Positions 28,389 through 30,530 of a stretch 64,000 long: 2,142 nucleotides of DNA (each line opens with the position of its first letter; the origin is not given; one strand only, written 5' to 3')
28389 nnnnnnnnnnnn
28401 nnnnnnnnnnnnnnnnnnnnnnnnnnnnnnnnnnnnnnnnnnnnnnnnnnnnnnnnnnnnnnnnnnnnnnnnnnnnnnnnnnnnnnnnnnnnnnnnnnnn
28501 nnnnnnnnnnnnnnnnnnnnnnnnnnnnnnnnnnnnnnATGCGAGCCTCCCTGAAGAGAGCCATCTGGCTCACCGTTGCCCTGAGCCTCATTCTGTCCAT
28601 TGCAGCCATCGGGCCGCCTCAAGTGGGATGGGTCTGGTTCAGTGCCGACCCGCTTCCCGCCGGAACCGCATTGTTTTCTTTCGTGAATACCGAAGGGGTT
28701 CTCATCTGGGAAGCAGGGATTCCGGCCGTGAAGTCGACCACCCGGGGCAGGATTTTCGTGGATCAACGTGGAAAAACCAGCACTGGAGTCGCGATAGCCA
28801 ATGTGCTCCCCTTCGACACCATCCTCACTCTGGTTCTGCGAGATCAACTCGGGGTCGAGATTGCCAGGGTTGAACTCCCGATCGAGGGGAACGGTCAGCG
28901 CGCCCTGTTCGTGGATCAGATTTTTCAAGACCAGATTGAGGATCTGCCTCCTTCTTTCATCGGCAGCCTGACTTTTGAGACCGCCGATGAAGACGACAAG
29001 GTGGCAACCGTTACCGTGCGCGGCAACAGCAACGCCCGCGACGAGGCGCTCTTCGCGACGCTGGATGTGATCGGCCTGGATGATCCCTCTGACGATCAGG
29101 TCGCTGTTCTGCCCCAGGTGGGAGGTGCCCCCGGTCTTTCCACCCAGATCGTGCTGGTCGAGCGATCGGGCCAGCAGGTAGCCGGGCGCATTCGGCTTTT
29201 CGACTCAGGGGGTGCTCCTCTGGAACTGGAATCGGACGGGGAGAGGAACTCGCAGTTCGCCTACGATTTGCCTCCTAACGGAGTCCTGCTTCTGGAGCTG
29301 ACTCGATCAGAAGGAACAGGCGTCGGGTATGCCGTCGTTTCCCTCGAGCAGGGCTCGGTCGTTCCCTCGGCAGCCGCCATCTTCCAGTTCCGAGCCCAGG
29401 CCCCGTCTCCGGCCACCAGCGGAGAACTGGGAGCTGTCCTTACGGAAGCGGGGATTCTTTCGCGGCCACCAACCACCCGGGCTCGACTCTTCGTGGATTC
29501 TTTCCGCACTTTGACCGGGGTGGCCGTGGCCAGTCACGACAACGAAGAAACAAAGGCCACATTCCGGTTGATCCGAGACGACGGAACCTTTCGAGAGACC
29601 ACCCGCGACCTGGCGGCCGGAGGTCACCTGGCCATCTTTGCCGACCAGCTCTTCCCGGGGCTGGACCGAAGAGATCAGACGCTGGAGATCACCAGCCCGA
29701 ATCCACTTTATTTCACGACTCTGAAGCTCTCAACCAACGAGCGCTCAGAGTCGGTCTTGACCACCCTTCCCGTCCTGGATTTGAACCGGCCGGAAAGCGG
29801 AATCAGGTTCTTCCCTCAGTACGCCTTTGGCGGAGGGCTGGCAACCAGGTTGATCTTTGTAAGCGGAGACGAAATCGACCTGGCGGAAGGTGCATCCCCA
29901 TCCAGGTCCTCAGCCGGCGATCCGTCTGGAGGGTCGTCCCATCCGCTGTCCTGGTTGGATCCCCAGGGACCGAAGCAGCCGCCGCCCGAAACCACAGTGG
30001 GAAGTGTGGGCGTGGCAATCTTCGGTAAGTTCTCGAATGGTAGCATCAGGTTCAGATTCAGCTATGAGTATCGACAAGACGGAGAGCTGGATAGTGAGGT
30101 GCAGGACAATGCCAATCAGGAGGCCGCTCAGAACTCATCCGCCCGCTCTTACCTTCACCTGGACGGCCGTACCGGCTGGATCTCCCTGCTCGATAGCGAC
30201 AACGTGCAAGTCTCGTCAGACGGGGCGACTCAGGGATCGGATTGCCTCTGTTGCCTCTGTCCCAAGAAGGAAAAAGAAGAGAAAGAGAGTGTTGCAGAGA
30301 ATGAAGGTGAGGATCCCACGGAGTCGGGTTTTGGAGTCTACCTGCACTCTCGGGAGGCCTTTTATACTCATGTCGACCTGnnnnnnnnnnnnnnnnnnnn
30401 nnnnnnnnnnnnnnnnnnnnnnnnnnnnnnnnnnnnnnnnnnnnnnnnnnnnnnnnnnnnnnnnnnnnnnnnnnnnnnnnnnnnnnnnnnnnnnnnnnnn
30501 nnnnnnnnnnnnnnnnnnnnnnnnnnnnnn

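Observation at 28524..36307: Sec-secreted Rhs/YD-repeat giant protein with a non-canonical N-terminal module, currently split by one C-run frameshift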

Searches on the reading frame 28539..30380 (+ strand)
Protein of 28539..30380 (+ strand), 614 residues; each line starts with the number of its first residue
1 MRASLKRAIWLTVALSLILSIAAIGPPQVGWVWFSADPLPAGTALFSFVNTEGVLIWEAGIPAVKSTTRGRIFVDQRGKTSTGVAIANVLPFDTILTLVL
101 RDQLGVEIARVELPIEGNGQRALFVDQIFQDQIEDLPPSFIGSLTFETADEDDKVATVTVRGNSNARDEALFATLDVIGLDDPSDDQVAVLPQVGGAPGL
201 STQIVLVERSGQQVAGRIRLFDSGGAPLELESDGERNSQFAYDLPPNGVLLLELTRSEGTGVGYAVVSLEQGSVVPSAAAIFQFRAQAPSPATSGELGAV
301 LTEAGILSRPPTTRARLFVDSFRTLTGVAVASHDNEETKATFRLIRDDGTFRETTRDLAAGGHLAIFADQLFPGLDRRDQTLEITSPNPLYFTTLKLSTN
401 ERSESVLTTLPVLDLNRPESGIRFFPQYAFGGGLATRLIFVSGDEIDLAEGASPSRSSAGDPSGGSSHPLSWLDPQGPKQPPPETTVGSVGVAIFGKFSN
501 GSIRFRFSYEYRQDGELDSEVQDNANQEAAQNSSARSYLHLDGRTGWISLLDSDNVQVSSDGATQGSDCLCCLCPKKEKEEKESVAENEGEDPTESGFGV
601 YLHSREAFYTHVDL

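Call 31: search_protein_families(library=pfam, proteins=[window:28539-30380:+], max_evalue=1)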
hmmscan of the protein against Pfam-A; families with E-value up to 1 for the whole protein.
window:28539-30380:+ (614 aa): 0 families

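Call 38: predict_structure(alignment_id=A1)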
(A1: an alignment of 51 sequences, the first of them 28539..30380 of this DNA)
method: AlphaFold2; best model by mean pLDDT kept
length: 614 residues; sequences in the alignment: 51
mean_pLDDT: 77.7   pTM: 0.77
mean pLDDT of the five models: 77.7, 77.8, 76.2, 75.6, 75.6
residues with pLDDT >= 90: 370; 70-90: 66; 50-70: 33; < 50: 145
segments of 3 or more residues with pLDDT < 50: 450-489, 510-614
pLDDT, mean of each block of 10 residues (from residue 1): 78 87 75 89 93 93 96 97 97 97 98 95 95 93 98 97 94 95 89 96 98 98 98 97 98 96 98 97 90 77 96 96 93 98 90 97 97 87 97 96 95 94 92 89 73 39 33 27 41 57 58 40 31 29 39 32 32 31 27 31 26 28
secondary structure, 60 per line:
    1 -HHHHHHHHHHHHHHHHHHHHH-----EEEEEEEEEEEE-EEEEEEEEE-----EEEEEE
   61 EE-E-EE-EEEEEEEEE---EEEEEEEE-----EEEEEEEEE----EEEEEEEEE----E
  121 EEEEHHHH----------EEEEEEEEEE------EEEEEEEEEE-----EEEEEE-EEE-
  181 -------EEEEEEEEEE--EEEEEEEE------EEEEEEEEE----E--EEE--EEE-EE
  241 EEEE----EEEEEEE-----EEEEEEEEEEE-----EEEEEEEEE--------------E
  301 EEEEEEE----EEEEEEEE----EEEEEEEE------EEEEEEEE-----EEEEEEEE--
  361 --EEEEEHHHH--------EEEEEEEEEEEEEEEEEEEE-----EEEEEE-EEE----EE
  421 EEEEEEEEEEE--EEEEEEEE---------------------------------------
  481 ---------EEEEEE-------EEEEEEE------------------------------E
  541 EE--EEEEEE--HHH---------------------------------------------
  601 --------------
elements in order: H2-22 E28-39 E41-49 E55-62 E69-77 E81-88 E94-102 E107-115 E120-124 H125-128 E139-148 E155-164 E170-175 E177-179 E188-197 E200-207 E214-222 E230-232 E235-237 E239-244 E249-255 E261-271 E277-285 E300-307 E312-319 E324-331 E338-345 E351-358 E363-367 H368-371 E380-399 E405-410 E412-414 E419-431 E434-441 E490-495 E503-509 E540-542 E545-550

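Call 68: fold_search(model_id=the predicted structure, library=pdb)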
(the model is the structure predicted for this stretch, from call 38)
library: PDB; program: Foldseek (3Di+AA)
matches with E <= 10: 1091; with E <= 0.001: 2
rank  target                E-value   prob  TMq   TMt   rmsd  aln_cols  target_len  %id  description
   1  8yrm_A                3.5e-04  0.54  0.12  0.14  33.1       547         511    7  Iota toxin Ib pore serine-clamp mutant (released 2025-03-26)
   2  9jsg                  7.2e-04  0.38  0.11  0.13  38.2       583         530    7  Clostridium perfringens iota toxin pore Ib in pore state (released 2025-05-14)
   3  9jsf                  1.0e-03  0.54  0.12  0.14  22.6       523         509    9  Clostridium perfringens iota toxin pore Ib in prepore I state (released 2025-05-14)
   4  8w7n                  1.4e-03  0.54  0.11  0.07  34.0       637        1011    8  Crystal structure of the in-cell Cry1Aa purified from Bacillus thuringiensis (released 2024-03-06)
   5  9jsh_E                1.9e-03  0.41  0.12  0.14  22.1       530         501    9  Clostridium perfringens iota toxin pore Ib in prepore III state (released 2025-05-14)
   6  9mdi_A                2.2e-03  0.41  0.13  0.15  22.1       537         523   10  Clostridioides difficile Transferase B Component Dimer (released 2025-07-16)
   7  9jsh_A                2.3e-03  0.33  0.12  0.15  22.9       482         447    8  Clostridium perfringens iota toxin pore Ib in prepore III state (released 2025-05-14)
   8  9ijj_4J               2.5e-03  0.28  0.08  0.08  25.4       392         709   10  In situ structure of the central apparatus in mouse sperm axoneme. (released 2025-06-04)
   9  9jsi_G                3.6e-03  0.28  0.12  0.14  22.5       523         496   10  Clostridium perfringens iota toxin pore Ib in prepore II state (released 2025-05-14)
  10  1nc7_A                4.8e-03  1.00  0.15  0.71   4.3       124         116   11  Crystal Structure of Thermotoga maritima 1070 (released 2003-07-01)
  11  9jsm_E                5.1e-03  0.33  0.12  0.16  22.6       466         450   10  Clostridium perfringens iota toxin pore Ib in prepore VI state (released 2025-05-14)
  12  9jsi_E                6.1e-03  0.28  0.12  0.14  22.6       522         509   10  Clostridium perfringens iota toxin pore Ib in prepore II state (released 2025-05-14)
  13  9jsh_F                6.1e-03  0.23  0.12  0.14  22.4       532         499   10  Clostridium perfringens iota toxin pore Ib in prepore III state (released 2025-05-14)
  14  1nc7_B                6.7e-03  1.00  0.15  0.68   3.6       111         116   11  Crystal Structure of Thermotoga maritima 1070 (released 2003-07-01)
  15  7s62                  6.7e-03  0.23  0.09  0.04  25.3       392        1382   12  Locally refined protomer structure of native-form oocyte/egg Alpha-2-Macroglobulin (A2Moo) tetramer (released 2022-01-05)
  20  1nc7_D                8.9e-03  1.00  0.15  0.67   4.5       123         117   12  Crystal Structure of Thermotoga maritima 1070 (released 2003-07-01)
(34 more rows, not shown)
